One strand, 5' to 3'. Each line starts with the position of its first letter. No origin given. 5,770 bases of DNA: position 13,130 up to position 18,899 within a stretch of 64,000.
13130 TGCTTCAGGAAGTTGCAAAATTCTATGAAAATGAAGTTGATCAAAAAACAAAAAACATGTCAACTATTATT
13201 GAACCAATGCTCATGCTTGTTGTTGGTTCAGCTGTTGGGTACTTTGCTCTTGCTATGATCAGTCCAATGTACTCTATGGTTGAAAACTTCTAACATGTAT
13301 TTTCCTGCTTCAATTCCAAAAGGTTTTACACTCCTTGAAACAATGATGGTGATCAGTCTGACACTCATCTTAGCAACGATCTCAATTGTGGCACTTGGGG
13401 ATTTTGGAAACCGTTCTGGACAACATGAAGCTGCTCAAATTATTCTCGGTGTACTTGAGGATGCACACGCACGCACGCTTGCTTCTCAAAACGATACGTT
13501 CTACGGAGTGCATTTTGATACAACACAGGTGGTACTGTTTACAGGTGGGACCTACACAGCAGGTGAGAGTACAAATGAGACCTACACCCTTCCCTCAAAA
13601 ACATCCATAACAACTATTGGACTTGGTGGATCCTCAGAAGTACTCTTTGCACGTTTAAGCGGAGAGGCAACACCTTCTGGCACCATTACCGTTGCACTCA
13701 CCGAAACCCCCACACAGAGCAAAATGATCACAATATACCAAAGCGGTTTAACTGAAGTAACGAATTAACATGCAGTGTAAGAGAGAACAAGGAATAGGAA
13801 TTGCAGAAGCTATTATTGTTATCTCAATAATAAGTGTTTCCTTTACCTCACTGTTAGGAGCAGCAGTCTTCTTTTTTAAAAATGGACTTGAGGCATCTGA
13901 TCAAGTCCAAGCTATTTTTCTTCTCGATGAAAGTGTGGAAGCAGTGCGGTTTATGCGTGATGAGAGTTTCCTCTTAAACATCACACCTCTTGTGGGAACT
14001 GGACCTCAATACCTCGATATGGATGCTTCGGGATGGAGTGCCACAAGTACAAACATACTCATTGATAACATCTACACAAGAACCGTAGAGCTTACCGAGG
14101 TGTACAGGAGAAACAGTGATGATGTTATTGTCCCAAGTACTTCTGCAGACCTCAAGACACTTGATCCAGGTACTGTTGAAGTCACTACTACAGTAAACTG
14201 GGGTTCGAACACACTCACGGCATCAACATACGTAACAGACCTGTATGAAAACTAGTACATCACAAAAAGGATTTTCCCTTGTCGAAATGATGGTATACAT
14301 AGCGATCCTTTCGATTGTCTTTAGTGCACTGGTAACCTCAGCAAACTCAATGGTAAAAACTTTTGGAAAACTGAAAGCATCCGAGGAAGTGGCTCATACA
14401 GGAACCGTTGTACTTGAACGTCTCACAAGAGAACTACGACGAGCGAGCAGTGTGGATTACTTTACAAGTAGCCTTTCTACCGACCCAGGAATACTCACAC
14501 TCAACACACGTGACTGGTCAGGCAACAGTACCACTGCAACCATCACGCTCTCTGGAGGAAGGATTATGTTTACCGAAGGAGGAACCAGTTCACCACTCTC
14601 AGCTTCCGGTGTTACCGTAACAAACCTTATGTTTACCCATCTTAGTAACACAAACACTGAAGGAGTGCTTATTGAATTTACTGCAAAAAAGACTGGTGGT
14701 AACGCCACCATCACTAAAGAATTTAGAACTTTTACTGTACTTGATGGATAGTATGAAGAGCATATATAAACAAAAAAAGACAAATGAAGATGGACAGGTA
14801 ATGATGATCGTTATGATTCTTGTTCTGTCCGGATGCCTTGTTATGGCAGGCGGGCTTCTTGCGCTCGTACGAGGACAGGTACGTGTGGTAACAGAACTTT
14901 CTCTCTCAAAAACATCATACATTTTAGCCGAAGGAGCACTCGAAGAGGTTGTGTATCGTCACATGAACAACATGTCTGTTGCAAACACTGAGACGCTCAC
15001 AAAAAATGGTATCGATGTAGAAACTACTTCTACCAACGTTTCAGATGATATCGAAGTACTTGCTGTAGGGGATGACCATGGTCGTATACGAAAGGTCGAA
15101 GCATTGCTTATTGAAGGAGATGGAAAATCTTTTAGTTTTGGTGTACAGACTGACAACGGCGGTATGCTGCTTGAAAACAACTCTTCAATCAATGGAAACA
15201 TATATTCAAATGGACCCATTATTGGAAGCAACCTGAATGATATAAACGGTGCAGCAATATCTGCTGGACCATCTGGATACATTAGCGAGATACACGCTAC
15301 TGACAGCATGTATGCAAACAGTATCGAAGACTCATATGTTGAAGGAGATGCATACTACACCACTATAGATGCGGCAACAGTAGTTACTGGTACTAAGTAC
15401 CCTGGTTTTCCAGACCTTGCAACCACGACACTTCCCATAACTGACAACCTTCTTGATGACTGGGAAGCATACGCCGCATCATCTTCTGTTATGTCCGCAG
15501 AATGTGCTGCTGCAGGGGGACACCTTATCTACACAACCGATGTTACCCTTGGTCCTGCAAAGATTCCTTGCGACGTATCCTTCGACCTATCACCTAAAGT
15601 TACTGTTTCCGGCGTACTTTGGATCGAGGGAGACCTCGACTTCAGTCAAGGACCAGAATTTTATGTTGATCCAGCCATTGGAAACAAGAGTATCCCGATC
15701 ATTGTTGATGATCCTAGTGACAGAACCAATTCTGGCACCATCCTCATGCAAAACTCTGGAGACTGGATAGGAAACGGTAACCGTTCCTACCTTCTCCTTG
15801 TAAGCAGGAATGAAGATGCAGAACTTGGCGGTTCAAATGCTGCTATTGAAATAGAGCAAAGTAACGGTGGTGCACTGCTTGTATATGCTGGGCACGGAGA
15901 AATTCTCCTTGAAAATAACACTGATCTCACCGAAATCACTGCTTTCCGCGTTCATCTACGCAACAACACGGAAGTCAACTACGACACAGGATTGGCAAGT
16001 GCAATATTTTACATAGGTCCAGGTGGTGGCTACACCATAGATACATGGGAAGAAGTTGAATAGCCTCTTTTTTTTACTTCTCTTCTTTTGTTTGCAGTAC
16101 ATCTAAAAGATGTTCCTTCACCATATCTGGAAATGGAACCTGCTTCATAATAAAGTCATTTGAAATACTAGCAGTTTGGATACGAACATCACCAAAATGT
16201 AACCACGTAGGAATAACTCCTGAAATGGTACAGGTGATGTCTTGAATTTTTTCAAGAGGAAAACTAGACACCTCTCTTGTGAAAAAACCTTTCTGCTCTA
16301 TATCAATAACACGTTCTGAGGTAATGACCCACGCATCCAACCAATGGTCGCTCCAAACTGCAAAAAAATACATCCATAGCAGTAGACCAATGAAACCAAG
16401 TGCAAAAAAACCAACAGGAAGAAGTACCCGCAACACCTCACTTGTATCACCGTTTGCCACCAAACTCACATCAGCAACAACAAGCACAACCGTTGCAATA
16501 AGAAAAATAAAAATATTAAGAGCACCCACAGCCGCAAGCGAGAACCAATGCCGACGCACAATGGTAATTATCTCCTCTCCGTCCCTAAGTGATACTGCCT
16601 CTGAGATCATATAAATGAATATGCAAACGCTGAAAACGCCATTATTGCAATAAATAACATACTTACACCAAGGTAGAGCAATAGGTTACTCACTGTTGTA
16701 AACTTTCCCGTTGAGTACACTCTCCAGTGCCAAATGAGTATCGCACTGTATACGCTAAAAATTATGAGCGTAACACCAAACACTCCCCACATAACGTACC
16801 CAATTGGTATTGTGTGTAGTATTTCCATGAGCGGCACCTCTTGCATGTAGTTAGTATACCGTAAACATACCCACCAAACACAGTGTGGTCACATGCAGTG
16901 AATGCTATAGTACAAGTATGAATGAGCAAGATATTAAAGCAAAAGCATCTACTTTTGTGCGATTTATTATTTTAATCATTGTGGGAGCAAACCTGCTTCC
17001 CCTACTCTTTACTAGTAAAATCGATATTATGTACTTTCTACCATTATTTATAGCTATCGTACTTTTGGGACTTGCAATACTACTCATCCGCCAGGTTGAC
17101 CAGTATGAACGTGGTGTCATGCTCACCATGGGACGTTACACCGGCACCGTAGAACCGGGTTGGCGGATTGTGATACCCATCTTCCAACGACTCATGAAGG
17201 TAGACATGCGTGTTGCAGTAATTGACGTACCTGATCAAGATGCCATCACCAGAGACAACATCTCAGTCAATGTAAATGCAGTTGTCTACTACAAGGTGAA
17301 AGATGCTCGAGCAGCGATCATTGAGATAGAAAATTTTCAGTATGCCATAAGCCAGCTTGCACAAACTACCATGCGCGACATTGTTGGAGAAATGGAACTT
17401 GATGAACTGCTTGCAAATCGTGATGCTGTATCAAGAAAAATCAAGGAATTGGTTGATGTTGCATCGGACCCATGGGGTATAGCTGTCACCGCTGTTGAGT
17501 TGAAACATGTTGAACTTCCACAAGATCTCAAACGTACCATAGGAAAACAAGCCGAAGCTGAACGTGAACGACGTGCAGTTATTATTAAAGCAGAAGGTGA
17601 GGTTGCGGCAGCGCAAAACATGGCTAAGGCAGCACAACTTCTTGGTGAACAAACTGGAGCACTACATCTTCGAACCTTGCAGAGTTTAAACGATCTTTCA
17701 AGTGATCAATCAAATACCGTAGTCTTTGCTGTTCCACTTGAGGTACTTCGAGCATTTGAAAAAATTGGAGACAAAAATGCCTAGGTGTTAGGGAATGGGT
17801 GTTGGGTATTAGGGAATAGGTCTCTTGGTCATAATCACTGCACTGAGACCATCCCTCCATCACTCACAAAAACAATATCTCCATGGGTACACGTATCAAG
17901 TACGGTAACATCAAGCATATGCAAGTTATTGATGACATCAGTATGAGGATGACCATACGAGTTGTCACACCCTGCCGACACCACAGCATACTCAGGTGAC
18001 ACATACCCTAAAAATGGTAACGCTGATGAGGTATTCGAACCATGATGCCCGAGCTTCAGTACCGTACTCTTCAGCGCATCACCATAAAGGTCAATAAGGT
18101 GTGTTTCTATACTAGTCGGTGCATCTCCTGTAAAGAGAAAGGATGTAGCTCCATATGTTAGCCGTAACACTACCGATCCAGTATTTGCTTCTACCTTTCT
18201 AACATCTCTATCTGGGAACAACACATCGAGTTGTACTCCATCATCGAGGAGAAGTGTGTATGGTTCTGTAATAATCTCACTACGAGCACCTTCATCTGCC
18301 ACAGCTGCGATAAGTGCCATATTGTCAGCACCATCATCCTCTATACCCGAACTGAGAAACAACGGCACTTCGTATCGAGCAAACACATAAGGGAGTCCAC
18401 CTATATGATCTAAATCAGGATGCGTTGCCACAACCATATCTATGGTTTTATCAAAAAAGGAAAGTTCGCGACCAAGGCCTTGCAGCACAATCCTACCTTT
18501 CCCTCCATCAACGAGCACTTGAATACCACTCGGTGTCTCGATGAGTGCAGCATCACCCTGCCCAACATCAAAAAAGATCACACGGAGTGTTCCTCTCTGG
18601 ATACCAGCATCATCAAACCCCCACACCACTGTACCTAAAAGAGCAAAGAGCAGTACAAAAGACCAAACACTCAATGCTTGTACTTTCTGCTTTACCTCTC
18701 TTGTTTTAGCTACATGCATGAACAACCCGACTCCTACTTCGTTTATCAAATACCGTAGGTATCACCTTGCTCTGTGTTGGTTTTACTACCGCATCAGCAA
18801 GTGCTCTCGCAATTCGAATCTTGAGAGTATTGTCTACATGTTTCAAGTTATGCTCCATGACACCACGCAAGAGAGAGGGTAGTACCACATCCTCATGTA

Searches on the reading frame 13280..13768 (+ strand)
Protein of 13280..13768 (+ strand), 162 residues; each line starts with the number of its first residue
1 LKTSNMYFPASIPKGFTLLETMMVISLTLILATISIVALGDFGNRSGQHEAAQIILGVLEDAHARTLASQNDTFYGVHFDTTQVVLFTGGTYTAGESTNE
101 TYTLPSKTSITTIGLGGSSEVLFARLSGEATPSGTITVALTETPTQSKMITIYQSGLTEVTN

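Call 73: search_protein_families(library=pfam, proteins=[window:13280-13768:+])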
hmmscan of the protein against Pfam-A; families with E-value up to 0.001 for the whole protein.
window:13280-13768:+ (162 aa): 1 family
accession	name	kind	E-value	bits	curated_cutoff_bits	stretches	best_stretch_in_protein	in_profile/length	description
PF07963.17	N_methyl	-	8e-05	22.5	21.2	1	14-35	5-26/27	Prokaryotic N-terminal methylation motif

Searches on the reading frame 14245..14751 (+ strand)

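Call 73: search_protein_families(library=pfam, proteins=[window:14245-14751:+])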
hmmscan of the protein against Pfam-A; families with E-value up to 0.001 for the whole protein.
window:14245-14751:+ (168 aa): 1 family
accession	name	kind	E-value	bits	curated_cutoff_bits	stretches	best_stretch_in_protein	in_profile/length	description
PF07963.17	N_methyl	-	1.1e-08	34.7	21.2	1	6-29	3-26/27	Prokaryotic N-terminal methylation motif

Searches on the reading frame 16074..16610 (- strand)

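Call 70: search_protein_families(library=pfam, proteins=[window:16074-16610:-])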
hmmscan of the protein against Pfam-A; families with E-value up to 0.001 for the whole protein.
window:16074-16610:- (178 aa): 2 families
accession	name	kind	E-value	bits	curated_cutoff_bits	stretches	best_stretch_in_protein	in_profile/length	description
PF03703.20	bPH_2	-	3.6e-08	34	22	1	94-167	6-77/78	Bacterial PH domain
PF14470.12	bPH_3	-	0.00098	20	23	0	93-128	24-59/95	Bacterial PH domain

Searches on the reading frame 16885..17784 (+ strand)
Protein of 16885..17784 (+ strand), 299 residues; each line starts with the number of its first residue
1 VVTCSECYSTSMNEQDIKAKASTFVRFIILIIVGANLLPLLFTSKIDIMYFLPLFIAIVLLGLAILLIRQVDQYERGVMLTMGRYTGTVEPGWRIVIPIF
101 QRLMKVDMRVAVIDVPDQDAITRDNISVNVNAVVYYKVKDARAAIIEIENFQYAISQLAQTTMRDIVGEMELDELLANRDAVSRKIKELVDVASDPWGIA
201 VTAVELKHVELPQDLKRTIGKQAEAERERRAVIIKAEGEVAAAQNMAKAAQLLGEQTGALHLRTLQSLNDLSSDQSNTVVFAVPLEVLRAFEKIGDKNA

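Call 70: search_protein_families(library=pfam, proteins=[window:16885-17784:+])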
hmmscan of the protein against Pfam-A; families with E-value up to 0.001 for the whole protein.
window:16885-17784:+ (299 aa): 3 families
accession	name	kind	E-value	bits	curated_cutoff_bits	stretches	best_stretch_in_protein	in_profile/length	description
PF01145.31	Band_7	-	7.4e-41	140.6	23.6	1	70-239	2-175/176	SPFH domain / Band 7 family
PF13421.11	Band_7_1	-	4.1e-05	23.7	24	1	149-224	131-208/211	SPFH domain-Band 7 family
PF01925.25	TauE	-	0.00074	19.7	32.6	0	20-112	62-167/237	Sulfite exporter TauE/SafE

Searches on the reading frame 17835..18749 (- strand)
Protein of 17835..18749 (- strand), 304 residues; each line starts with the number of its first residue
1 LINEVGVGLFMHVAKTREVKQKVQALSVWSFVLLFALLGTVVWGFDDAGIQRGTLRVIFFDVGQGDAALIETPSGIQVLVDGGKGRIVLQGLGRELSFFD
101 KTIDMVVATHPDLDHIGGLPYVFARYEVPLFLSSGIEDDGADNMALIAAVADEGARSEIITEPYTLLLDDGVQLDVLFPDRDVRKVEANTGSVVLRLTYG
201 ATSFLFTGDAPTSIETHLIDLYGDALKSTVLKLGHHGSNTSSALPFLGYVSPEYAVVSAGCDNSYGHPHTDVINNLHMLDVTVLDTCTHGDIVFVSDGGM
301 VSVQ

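Call 70: search_protein_families(library=pfam, proteins=[window:17835-18749:-])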
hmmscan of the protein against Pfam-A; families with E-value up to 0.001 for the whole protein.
window:17835-18749:- (304 aa): 2 families
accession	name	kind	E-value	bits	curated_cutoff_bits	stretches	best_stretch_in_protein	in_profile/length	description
PF00753.33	Lactamase_B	-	8.1e-17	62.2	22.7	1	62-260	3-195/196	Metallo-beta-lactamase superfamily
PF12706.13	Lactamase_B_2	-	0.0004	20.5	27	1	101-210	29-143/200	Beta-lactamase superfamily domain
